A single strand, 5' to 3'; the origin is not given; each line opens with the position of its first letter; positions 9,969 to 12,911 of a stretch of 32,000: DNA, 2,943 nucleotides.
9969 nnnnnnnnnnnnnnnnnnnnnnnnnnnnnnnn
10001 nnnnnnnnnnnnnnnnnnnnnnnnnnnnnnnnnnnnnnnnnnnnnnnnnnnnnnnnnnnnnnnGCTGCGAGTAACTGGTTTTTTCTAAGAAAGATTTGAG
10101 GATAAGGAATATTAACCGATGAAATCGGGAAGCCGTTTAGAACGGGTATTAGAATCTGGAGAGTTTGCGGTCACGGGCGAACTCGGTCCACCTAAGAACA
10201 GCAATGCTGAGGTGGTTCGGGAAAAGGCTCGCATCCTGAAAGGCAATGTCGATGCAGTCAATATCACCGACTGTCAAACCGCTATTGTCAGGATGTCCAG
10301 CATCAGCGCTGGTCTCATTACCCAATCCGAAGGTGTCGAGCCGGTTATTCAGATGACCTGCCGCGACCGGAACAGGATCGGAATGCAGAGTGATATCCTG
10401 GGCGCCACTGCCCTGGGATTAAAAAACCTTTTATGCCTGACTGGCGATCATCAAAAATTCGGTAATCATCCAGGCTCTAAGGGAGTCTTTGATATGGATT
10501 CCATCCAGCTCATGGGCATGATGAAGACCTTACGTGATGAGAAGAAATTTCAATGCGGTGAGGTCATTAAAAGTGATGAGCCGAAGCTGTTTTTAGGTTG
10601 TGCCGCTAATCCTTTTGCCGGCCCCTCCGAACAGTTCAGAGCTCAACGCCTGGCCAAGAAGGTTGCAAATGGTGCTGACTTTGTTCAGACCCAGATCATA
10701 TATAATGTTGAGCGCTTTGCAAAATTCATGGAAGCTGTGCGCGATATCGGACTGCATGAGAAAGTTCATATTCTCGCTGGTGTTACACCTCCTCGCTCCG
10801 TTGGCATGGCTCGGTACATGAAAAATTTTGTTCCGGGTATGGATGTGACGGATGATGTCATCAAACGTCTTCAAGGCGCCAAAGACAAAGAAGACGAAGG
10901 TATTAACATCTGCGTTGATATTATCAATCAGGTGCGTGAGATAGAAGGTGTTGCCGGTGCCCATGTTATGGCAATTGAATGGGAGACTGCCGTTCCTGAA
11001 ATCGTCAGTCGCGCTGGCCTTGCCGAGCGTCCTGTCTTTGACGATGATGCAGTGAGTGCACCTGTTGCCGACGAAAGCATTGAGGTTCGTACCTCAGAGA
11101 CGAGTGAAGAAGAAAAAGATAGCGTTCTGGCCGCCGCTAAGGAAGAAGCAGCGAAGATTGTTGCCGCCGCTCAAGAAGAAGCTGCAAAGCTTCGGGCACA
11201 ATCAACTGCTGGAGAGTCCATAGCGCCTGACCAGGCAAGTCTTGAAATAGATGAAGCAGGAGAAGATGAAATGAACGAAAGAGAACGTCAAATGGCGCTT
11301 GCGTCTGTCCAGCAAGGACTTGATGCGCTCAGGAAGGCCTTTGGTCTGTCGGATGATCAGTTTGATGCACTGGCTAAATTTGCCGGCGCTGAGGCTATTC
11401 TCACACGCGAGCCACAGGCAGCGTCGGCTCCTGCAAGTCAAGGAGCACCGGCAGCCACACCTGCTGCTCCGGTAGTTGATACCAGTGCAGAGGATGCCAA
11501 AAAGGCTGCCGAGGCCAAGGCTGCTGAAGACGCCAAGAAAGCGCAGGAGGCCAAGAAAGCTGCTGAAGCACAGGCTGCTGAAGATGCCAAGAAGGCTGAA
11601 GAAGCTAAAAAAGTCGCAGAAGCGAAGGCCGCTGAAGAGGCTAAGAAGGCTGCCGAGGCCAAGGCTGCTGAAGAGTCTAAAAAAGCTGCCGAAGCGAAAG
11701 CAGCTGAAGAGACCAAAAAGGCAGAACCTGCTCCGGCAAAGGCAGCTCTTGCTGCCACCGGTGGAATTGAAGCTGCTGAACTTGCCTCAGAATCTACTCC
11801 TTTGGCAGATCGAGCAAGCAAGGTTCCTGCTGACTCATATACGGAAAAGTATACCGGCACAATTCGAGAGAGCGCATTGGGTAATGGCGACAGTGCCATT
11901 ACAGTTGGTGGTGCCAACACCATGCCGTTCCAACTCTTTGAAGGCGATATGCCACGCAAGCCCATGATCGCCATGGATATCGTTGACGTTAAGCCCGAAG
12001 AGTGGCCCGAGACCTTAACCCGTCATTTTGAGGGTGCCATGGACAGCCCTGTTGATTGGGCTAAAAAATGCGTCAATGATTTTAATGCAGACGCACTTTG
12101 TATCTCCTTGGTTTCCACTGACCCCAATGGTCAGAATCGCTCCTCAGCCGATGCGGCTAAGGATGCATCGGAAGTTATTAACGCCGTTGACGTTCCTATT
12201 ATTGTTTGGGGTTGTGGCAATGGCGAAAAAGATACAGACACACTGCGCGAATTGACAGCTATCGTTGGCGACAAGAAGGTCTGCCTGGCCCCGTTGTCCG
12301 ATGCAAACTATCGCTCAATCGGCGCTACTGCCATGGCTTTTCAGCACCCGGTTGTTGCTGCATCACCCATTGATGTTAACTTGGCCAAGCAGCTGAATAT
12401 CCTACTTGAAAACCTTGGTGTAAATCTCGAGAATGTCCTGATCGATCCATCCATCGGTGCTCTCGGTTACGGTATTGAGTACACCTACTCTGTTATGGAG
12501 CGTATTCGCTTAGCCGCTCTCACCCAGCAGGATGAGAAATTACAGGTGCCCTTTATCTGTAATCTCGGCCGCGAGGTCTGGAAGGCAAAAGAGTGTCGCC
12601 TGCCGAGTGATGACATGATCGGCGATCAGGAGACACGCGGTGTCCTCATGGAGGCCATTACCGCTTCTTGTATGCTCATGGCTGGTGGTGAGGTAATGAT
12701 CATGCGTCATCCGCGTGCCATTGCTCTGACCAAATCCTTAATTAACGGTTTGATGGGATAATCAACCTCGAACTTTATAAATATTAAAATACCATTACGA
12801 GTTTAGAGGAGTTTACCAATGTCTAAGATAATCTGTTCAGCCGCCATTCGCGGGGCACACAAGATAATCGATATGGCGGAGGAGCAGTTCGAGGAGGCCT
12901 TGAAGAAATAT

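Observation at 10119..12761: MetF (methylene-THF reductase) fused to AcsD (corrinoid Fe-S protein small subunit) in one 880-aa protein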

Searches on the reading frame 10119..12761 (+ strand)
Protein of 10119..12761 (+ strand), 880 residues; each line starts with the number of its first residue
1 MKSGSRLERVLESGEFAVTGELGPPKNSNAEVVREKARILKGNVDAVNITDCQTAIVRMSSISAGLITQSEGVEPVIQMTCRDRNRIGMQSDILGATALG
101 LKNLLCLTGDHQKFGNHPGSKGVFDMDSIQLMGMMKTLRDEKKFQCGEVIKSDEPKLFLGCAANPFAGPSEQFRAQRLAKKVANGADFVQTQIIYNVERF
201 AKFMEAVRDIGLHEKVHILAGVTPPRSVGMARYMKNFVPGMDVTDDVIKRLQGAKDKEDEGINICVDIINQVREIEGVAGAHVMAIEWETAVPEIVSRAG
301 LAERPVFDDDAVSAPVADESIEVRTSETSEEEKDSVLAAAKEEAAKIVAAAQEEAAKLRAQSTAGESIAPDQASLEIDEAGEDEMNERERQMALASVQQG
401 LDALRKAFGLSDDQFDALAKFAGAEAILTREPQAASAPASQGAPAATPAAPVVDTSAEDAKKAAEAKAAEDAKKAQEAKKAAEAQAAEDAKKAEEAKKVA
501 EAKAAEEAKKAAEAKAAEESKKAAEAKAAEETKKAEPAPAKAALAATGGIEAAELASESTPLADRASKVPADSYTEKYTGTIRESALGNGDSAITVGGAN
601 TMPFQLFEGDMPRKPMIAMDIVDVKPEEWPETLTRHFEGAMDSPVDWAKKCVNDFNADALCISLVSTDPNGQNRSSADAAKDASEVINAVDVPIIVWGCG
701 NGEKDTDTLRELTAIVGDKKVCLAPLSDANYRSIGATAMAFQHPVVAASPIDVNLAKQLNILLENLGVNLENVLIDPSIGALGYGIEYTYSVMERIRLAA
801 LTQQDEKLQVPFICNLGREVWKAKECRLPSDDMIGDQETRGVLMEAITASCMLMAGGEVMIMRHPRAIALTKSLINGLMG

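Call 3: search_protein_families(library=pfam, proteins=[window:10119-12761:+], max_evalue=0.001)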
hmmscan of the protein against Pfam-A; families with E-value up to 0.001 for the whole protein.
window:10119-12761:+ (880 aa): 2 families
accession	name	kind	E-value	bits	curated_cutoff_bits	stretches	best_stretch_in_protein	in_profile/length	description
PF03599.22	CdhD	-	1.2e-41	143.2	24.8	1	586-862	3-240/387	CO dehydrogenase/acetyl-CoA synthase delta subunit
PF02219.23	MTHFR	-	3.2e-38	132.1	24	1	6-300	1-287/287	Methylenetetrahydrofolate reductase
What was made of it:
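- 10119..11033 (+): MetF (MTHFR) catalytic barrel, aa 1-305, of the MetV-dependent lineage. PF02219 covers the full profile (call 3).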

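Call 4: search_protein_families(library=ncbifam, proteins=[window:10119-12761:+], max_evalue=0.001)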
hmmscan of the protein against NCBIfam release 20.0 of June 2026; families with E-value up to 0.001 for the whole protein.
window:10119-12761:+ (880 aa): 9 families
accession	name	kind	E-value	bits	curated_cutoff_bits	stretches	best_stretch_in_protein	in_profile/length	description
NF003377.0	PRK04452.1-3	subfamily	6e-143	476.9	527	1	574-879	6-313/432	acetyl-CoA decarbonylase/synthase complex subunit delta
NF003376.0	PRK04452.1-2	subfamily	5.9e-111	370.3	280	1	574-879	6-312/313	acetyl-CoA decarbonylase/synthase complex subunit delta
NF040759.1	WLP_AcsD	exception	1.8e-92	309.9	430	1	575-879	5-312/312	acetyl-CoA decarbonylase/synthase complex subunit delta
NF003375.0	PRK04452.1-1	subfamily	9e-77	258.9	488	1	538-879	70-424/442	acetyl-CoA decarbonylase/synthase complex subunit delta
NF006396.0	PRK08645.1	equivalog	5.4e-65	219.6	453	1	4-284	311-586/611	bifunctional homocysteine S-methyltransferase/methylenetetrahydrofolate reductase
TIGR00381.1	cdhD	equivalog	1.4e-64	218.3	252.9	1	528-878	21-373/389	CO dehydrogenase/acetyl-CoA synthase subunit delta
NF003378.0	PRK04452.1-4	subfamily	1.5e-62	211.6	634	1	572-874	62-361/384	acetyl-CoA decarbonylase/synthase complex subunit delta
TIGR00677.1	fadh2_euk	equivalog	2e-18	66.7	310.05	1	64-303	51-279/281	methylenetetrahydrofolate reductase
TIGR00676.1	fadh2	equivalog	1.3e-17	64.1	293.7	1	22-297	5-272/275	methylenetetrahydrofolate reductase [NAD(P)H]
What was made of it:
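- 10119..12761 (+): metF~acsD fusion gene, 880 aa plus stop. Both domains have E values near 1e-40 (calls 3, 4).
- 11838..12758 (+): AcsD (CFeSP small subunit) barrel, aa 574-880. NF003376 scores above its cut-off (call 4).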

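Call 8: find_homologous_proteins(query=window:10119-12761:+, max_evalue=1e-10)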
Query window:10119-12761:+ (880 aa): 782 proteins with E <= 1e-10 among 8000 candidates; the best 120 are listed.
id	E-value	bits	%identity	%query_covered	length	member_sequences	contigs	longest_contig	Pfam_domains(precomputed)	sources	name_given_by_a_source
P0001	0.0e+0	1480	76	100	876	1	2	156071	PF02219.24,PF03599.23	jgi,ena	-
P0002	0.0e+0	1466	71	100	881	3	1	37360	PF02219.24,PF03599.23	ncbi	-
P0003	0.0e+0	1457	82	49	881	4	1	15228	PF02219.24,PF03599.23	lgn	-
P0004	0.0e+0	1457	83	49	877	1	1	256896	PF02219.24,PF03599.23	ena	-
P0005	0.0e+0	1455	83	49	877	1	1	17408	PF02219.24,PF03599.23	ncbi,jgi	ncbi:MAG: acetyl-CoA decarbonylase/synthase complex subunit delta [Desulfurivibrionaceae bacterium]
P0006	0.0e+0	1454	80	49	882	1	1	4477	PF02219.24,PF03599.23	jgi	jgi:methionine synthase / methylenetetrahydrofolate reductase(NADPH)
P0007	0.0e+0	1452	83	49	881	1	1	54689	PF02219.24,PF03599.23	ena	-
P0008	0.0e+0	1452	83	49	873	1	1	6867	PF02219.24,PF03599.23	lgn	-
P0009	0.0e+0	1450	80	49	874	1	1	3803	PF02219.24,PF03599.23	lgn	-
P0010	0.0e+0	1449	79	40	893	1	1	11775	PF02219.24,PF03599.23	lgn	-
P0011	0.0e+0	1449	82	49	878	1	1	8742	PF02219.24,PF03599.23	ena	-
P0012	0.0e+0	1448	82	49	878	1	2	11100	PF02219.24,PF03599.23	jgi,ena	-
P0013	0.0e+0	1447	79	49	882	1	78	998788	PF02219.24,PF03599.23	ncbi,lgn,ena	-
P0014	0.0e+0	1447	82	49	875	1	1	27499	PF02219.24,PF03599.23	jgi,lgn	jgi:CO dehydrogenase/acetyl-CoA synthase delta subunit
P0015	0.0e+0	1446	78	49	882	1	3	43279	PF02219.24,PF03599.23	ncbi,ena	-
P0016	0.0e+0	1445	74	38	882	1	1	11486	PF02219.24,PF03599.23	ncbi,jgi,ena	ncbi:MAG: acetyl-CoA decarbonylase/synthase complex subunit delta [Desulfurivibrionaceae bacterium]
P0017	0.0e+0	1444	82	49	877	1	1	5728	PF02219.24,PF03599.23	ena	-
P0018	0.0e+0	1444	83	49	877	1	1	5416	PF02219.24,PF03599.23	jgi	jgi:CO dehydrogenase/acetyl-CoA synthase delta subunit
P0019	0.0e+0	1444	83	49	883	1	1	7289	PF02219.24,PF03599.23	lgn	-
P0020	0.0e+0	1444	77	37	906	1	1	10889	PF02219.24,PF03599.23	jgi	jgi:CO dehydrogenase/acetyl-CoA synthase delta subunit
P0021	0.0e+0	1444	72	100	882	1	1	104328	PF02219.24,PF03599.23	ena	-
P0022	0.0e+0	1443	78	49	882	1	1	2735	PF02219.24,PF03599.23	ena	-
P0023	0.0e+0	1443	80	49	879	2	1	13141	PF02219.24,PF03599.23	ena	-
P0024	0.0e+0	1442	82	49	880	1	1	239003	PF02219.24,PF03599.23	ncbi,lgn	-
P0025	0.0e+0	1441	82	49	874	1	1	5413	PF02219.24,PF03599.23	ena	-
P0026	0.0e+0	1441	81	49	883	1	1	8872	PF02219.24,PF03599.23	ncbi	ncbi:MAG: acetyl-CoA decarbonylase/synthase complex subunit delta [Pseudomonadota bacterium]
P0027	0.0e+0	1440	81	49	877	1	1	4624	PF02219.24,PF03599.23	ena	-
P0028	0.0e+0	1439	82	49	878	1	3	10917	PF02219.24,PF03599.23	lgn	-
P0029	0.0e+0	1439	75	37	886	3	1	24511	PF02219.24,PF03599.23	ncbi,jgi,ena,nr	ncbi:MAG: acetyl-CoA decarbonylase/synthase complex subunit delta [Proteobacteria bacterium]|nr:acet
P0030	0.0e+0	1438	81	49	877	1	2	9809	PF02219.24,PF03599.23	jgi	-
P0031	0.0e+0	1438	82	50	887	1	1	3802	PF02219.24,PF03599.23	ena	-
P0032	0.0e+0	1437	82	49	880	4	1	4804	PF02219.24,PF03599.23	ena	-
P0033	0.0e+0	1436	82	49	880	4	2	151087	PF02219.24,PF03599.23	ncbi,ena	-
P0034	0.0e+0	1436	82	49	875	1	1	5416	PF02219.24,PF03599.23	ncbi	-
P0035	0.0e+0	1435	78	49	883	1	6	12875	PF02219.24,PF03599.23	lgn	-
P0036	0.0e+0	1434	82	49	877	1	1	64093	PF02219.24,PF03599.23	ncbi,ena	-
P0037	0.0e+0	1434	78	49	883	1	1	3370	PF02219.24,PF03599.23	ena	-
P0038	0.0e+0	1433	76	37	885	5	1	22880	PF02219.24,PF03599.23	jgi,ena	-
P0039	0.0e+0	1431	83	49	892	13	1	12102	PF02219.24,PF03599.23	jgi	jgi:CO dehydrogenase/acetyl-CoA synthase delta subunit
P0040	0.0e+0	1431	72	100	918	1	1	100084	PF02219.24,PF03599.23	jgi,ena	-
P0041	0.0e+0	1429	81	49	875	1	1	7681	PF02219.24,PF03599.23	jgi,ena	-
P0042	0.0e+0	1429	81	49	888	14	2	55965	PF02219.24,PF03599.23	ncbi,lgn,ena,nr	ncbi:MAG: acetyl-CoA decarbonylase/synthase complex subunit delta [Desulfurivibrionaceae bacterium]|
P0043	0.0e+0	1428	82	49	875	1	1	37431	PF02219.24,PF03599.23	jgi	jgi:CO dehydrogenase/acetyl-CoA synthase delta subunit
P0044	0.0e+0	1417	72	41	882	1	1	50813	PF02219.24,PF03599.23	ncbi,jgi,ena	ncbi:MAG: acetyl-CoA decarbonylase/synthase complex subunit delta [Desulfurivibrionaceae bacterium]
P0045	0.0e+0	1416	79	50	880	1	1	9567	PF02219.24,PF03599.23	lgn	-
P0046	0.0e+0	1416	70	100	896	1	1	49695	PF02219.24,PF03599.23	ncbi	-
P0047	0.0e+0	1414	74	38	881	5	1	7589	PF02219.24,PF03599.23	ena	-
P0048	0.0e+0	1414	81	49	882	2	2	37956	PF02219.24,PF03599.23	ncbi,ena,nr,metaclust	ncbi:MAG: methylenetetrahydrofolate reductase [Deltaproteobacteria bacterium RIFOXYD12_FULL_55_16]|n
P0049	0.0e+0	1411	72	100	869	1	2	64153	PF02219.24,PF03599.23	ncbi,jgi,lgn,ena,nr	ncbi:MAG TPA: methylenetetrahydrofolate reductase [Desulfobulbaceae bacterium]|nr:MAG: methylenetetr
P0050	0.0e+0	1411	71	100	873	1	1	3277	PF02219.24,PF03599.23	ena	-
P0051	0.0e+0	1409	78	37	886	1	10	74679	PF02219.24,PF03599.23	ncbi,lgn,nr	ncbi:MAG: acetyl-CoA decarbonylase/synthase complex subunit delta [Desulfobulbaceae bacterium]|nr:ac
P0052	0.0e+0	1405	77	38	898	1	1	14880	PF02219.24,PF03599.23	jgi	-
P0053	0.0e+0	1398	78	37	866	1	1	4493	PF02219.24,PF03599.23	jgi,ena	-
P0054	0.0e+0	1396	79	38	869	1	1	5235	PF02219.24,PF03599.23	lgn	-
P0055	0.0e+0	1395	77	38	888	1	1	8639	PF02219.24,PF03599.23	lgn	-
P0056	0.0e+0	1394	79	49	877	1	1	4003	PF02219.24,PF03599.23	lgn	-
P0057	0.0e+0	1393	81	37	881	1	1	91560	PF02219.24,PF03599.23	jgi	jgi:CO dehydrogenase/acetyl-CoA synthase delta subunit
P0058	0.0e+0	1391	76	37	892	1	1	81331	PF02219.24,PF03599.23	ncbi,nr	ncbi:MAG: acetyl-CoA decarbonylase/synthase complex subunit delta [Thermodesulfobacteriota bacterium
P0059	0.0e+0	1390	71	42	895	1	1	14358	PF02219.24,PF03599.23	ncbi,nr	ncbi:MAG: acetyl-CoA decarbonylase/synthase complex subunit delta [Desulfobulbaceae bacterium]|nr:ac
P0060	0.0e+0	1388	72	100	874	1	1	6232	PF02219.24,PF03599.23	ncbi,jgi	-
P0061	0.0e+0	1386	77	37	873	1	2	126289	PF02219.24,PF03599.23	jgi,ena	-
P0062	0.0e+0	1384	78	37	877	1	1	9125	PF02219.24,PF03599.23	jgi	-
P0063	0.0e+0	1381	72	100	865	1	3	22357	PF02219.24,PF03599.23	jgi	jgi:CO dehydrogenase/acetyl-CoA synthase delta subunit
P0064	0.0e+0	1379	78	39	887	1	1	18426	PF02219.24,PF03599.23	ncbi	-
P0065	0.0e+0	1375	77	40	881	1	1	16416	PF02219.24,PF03599.23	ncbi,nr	ncbi:MAG: acetyl-CoA decarbonylase/synthase complex subunit delta [Proteobacteria bacterium]|nr:acet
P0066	0.0e+0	1373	78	38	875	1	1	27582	PF02219.24,PF03599.23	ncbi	-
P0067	0.0e+0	1372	77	37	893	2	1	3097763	PF02219.24,PF03599.23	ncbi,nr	ncbi:acetyl-CoA decarbonylase/synthase complex subunit delta [Desulfurivibrio alkaliphilus]|nr:acety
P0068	0.0e+0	1372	77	39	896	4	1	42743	PF02219.24,PF03599.23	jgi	jgi:methionine synthase / methylenetetrahydrofolate reductase(NADPH)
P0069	0.0e+0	1371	78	38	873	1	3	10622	PF02219.24,PF03599.23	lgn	-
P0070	0.0e+0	1370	72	100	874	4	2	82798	PF02219.24,PF03599.23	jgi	jgi:methionine synthase / methylenetetrahydrofolate reductase(NADPH)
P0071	0.0e+0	1367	82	37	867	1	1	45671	PF02219.24,PF03599.23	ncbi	-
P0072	0.0e+0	1366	80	37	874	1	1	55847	PF02219.24,PF03599.23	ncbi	-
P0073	0.0e+0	1366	78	38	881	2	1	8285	PF02219.24,PF03599.23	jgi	-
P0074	0.0e+0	1366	75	38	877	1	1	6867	PF02219.24,PF03599.23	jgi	-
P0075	0.0e+0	1364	77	37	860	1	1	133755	PF02219.24,PF03599.23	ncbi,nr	ncbi:MAG: acetyl-CoA decarbonylase/synthase complex subunit delta [Proteobacteria bacterium]|nr:acet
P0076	0.0e+0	1364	76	36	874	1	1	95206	PF02219.24,PF03599.23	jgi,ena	-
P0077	0.0e+0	1363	81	38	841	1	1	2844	PF02219.24,PF03599.23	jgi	-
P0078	0.0e+0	1361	68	100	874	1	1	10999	PF02219.24,PF03599.23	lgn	-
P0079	0.0e+0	1359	72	50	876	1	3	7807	PF02219.24,PF03599.23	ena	-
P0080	0.0e+0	1358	74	37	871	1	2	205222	PF02219.24,PF03599.23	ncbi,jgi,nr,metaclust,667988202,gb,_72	ncbi:MAG: methylenetetrahydrofolate reductase [Desulfobulbaceae bacterium DB1]|nr:MAG: methylenetetr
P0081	0.0e+0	1358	74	39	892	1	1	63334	PF02219.24,PF03599.23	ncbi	-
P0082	0.0e+0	1357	77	37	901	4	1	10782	PF02219.24,PF03599.23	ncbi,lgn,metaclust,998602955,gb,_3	metaclust:\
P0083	0.0e+0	1356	77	41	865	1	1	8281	PF02219.24,PF03599.23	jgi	jgi:CO dehydrogenase/acetyl-CoA synthase delta subunit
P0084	0.0e+0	1356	77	38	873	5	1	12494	PF02219.24,PF03599.23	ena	-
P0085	0.0e+0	1353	80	38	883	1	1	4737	PF02219.24,PF03599.23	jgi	-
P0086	0.0e+0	1352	77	38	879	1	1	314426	PF02219.24,PF03599.23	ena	-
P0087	0.0e+0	1352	80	38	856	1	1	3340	PF02219.24,PF03599.23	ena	-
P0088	0.0e+0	1351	72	37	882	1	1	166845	PF02219.24,PF03599.23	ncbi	ncbi:MAG: acetyl-CoA decarbonylase/synthase complex subunit delta [Pseudomonadota bacterium]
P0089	0.0e+0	1350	74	39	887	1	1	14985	PF02219.24,PF05262.16,PF03599.23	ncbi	-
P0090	0.0e+0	1348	78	38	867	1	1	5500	PF02219.24,PF03599.23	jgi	jgi:CO dehydrogenase/acetyl-CoA synthase delta subunit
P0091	0.0e+0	1347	74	38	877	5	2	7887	PF02219.24,PF03599.23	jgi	jgi:CO dehydrogenase/acetyl-CoA synthase delta subunit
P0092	0.0e+0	1347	80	36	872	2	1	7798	PF02219.24,PF03599.23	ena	-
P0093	0.0e+0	1347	75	39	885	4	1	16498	PF02219.24,PF03599.23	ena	-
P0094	0.0e+0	1346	80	36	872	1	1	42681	PF02219.24,PF03599.23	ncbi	-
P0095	0.0e+0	1345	79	38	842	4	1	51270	PF02219.24,PF03599.23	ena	-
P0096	0.0e+0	1345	79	38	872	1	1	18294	PF02219.24,PF03599.23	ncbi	-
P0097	0.0e+0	1344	72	42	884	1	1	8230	PF02219.24,PF03599.23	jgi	-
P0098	0.0e+0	1343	78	37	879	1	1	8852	PF02219.24,PF03599.23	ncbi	-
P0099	0.0e+0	1343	75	41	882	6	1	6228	PF02219.24,PF03599.23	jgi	jgi:CO dehydrogenase/acetyl-CoA synthase delta subunit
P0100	0.0e+0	1342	80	37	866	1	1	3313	PF02219.24,PF03599.23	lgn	-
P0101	0.0e+0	1341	78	37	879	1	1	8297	PF02219.24,PF03599.23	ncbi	-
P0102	0.0e+0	1341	76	38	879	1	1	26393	PF02219.24,PF03599.23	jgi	jgi:CO dehydrogenase/acetyl-CoA synthase delta subunit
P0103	0.0e+0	1341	78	37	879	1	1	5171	PF02219.24,PF03599.23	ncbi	-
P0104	0.0e+0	1341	75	37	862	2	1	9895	PF02219.24,PF03599.23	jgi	-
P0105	0.0e+0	1341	78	37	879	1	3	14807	PF02219.24,PF03599.23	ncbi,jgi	jgi:CO dehydrogenase/acetyl-CoA synthase delta subunit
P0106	0.0e+0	1341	78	37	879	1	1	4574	PF02219.24,PF03599.23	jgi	jgi:CO dehydrogenase/acetyl-CoA synthase delta subunit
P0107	0.0e+0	1340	78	37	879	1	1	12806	PF02219.24,PF03599.23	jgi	jgi:CO dehydrogenase/acetyl-CoA synthase delta subunit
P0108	0.0e+0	1339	78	37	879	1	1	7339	PF02219.24,PF03599.23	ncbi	-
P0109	0.0e+0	1338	78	37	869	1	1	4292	PF02219.24,PF03599.23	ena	-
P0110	0.0e+0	1338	76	38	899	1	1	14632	PF02219.24,PF03599.23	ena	-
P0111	0.0e+0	1338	74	38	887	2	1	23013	PF02219.24,PF03599.23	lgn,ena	-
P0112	0.0e+0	1338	78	37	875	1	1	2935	PF02219.24,PF03599.23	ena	-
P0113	0.0e+0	1337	74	38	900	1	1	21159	PF02219.24,PF03599.23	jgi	jgi:CO dehydrogenase/acetyl-CoA synthase delta subunit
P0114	0.0e+0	1337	69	100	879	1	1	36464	PF02219.24,PF03599.23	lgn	-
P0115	0.0e+0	1336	71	100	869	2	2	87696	PF02219.24,PF03599.23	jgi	jgi:CO dehydrogenase/acetyl-CoA synthase delta subunit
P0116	0.0e+0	1335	78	36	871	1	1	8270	PF02219.24,PF03599.23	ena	-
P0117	0.0e+0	1335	77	39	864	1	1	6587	PF02219.24,PF03599.23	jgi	jgi:CO dehydrogenase/acetyl-CoA synthase delta subunit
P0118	0.0e+0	1335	80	37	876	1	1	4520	PF02219.24,PF03599.23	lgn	-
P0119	0.0e+0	1335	69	100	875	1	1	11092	PF02219.24,PF03599.23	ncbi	-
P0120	0.0e+0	1334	76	39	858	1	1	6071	PF02219.24,PF03599.23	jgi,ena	-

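Call 13: find_related_loci(query=window:10119-12761:+, collection=genome_contigs, flank=10000)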
Query window:10119-12761:+ (880 aa) in genome_contigs; peptide patterns used: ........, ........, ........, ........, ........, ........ (x = any residue, [..] = any of these).
259 stretches matched a pattern; 96 encode a relative of the query (tblastn E <= 1e-3); the best 80 are kept; 79 distinct loci.
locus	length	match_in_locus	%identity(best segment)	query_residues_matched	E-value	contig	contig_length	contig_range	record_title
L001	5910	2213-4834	72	1-880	0e+0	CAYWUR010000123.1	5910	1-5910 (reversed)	MAG TPA_asm: uncultured Desulfobulbia bacterium isolate binchicken_co172_142 genome assembly, contig: NODE_13243_length_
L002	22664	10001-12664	67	1-880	0e+0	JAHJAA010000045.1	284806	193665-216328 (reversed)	MAG: Proteobacteria bacterium isolate Modern_marine.mb.199 Modern_marine.mb.199_k141_1191516, whole genome shotgun seque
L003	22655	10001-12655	67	1-879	0e+0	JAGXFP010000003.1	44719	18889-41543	MAG: Desulfobacterales bacterium isolate LH_M18 k141_58026, whole genome shotgun sequence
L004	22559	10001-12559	68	1-879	0e+0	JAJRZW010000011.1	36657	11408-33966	MAG: Deltaproteobacteria bacterium isolate Dive96_bin4.234 k141_716655, whole genome shotgun sequence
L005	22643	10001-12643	69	1-880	0e+0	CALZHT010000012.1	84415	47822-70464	MAG: uncultured Desulfobulbaceae bacterium isolate FO_M_Desulfobacterota_18 genome assembly, contig: scaffold_469, whole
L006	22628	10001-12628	68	1-879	0e+0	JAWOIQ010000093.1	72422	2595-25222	MAG: Desulfurivibrionaceae bacterium isolate CWP5-2.bin.54 k191_639921, whole genome shotgun sequence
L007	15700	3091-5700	66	1-880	0e+0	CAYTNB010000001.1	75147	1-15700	MAG TPA_asm: uncultured Desulfobulbia bacterium isolate SRP128015_co1_384 genome assembly, contig: NODE_171_length_75147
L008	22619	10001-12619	68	1-878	0e+0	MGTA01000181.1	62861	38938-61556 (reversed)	MAG: Deltaproteobacteria bacterium RIFOXYD12_FULL_50_9 rifoxyd3_full_scaffold_351, whole genome shotgun sequence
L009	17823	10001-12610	66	1-879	0e+0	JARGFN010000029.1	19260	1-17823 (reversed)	MAG: Desulfobulbales bacterium isolate C14-07 NODE_1162_length_19260_cov_7.065920, whole genome shotgun sequence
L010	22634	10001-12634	66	1-880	0e+0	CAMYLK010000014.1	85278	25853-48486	MAG: uncultured Desulfobulbaceae bacterium isolate FCS_M_Desulfobacterota_12 genome assembly, contig: NODE_59_length_852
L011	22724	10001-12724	65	1-879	0e+0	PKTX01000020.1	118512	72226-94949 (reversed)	MAG: Desulfobulbaceae bacterium isolate BM506 sc_99, whole genome shotgun sequence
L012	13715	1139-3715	72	1-876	0e+0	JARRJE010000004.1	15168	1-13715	MAG: Deltaproteobacteria bacterium isolate Spart_012_MAG scaffold_2221, whole genome shotgun sequence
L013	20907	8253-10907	66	1-879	0e+0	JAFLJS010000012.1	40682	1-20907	MAG: Desulfocapsa sp. isolate MC-05 c_000000851894_1, whole genome shotgun sequence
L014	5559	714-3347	65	1-880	0e+0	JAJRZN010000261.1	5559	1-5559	MAG: Deltaproteobacteria bacterium isolate Dive96_bin4.200 k141_4923587, whole genome shotgun sequence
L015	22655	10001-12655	63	1-879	0e+0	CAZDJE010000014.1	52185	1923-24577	MAG TPA_asm: uncultured Desulfocapsa sp. isolate binchicken_co47_151 genome assembly, contig: NODE_378_length_52185_cov_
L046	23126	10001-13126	60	3-878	2e-169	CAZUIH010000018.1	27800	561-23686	MAG TPA_asm: uncultured Desulfobacterales bacterium isolate binchicken_co64_116 genome assembly, contig: NODE_1108_lengt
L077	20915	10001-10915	66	1-307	6e-127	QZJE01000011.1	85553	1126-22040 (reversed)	MAG: Actinobacteria bacterium isolate SURF_47 Ga0104751_1000247, whole genome shotgun sequence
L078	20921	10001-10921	62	1-305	1e-119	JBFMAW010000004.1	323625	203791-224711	MAG: Thermodesulfobacteriota bacterium isolate MAG148 MAG148_4, whole genome shotgun sequence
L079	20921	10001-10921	61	1-305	3e-119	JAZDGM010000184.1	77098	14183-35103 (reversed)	MAG: Pseudomonadota bacterium isolate MEGAHIT-group-0.264 k141_9133428, whole genome shotgun sequence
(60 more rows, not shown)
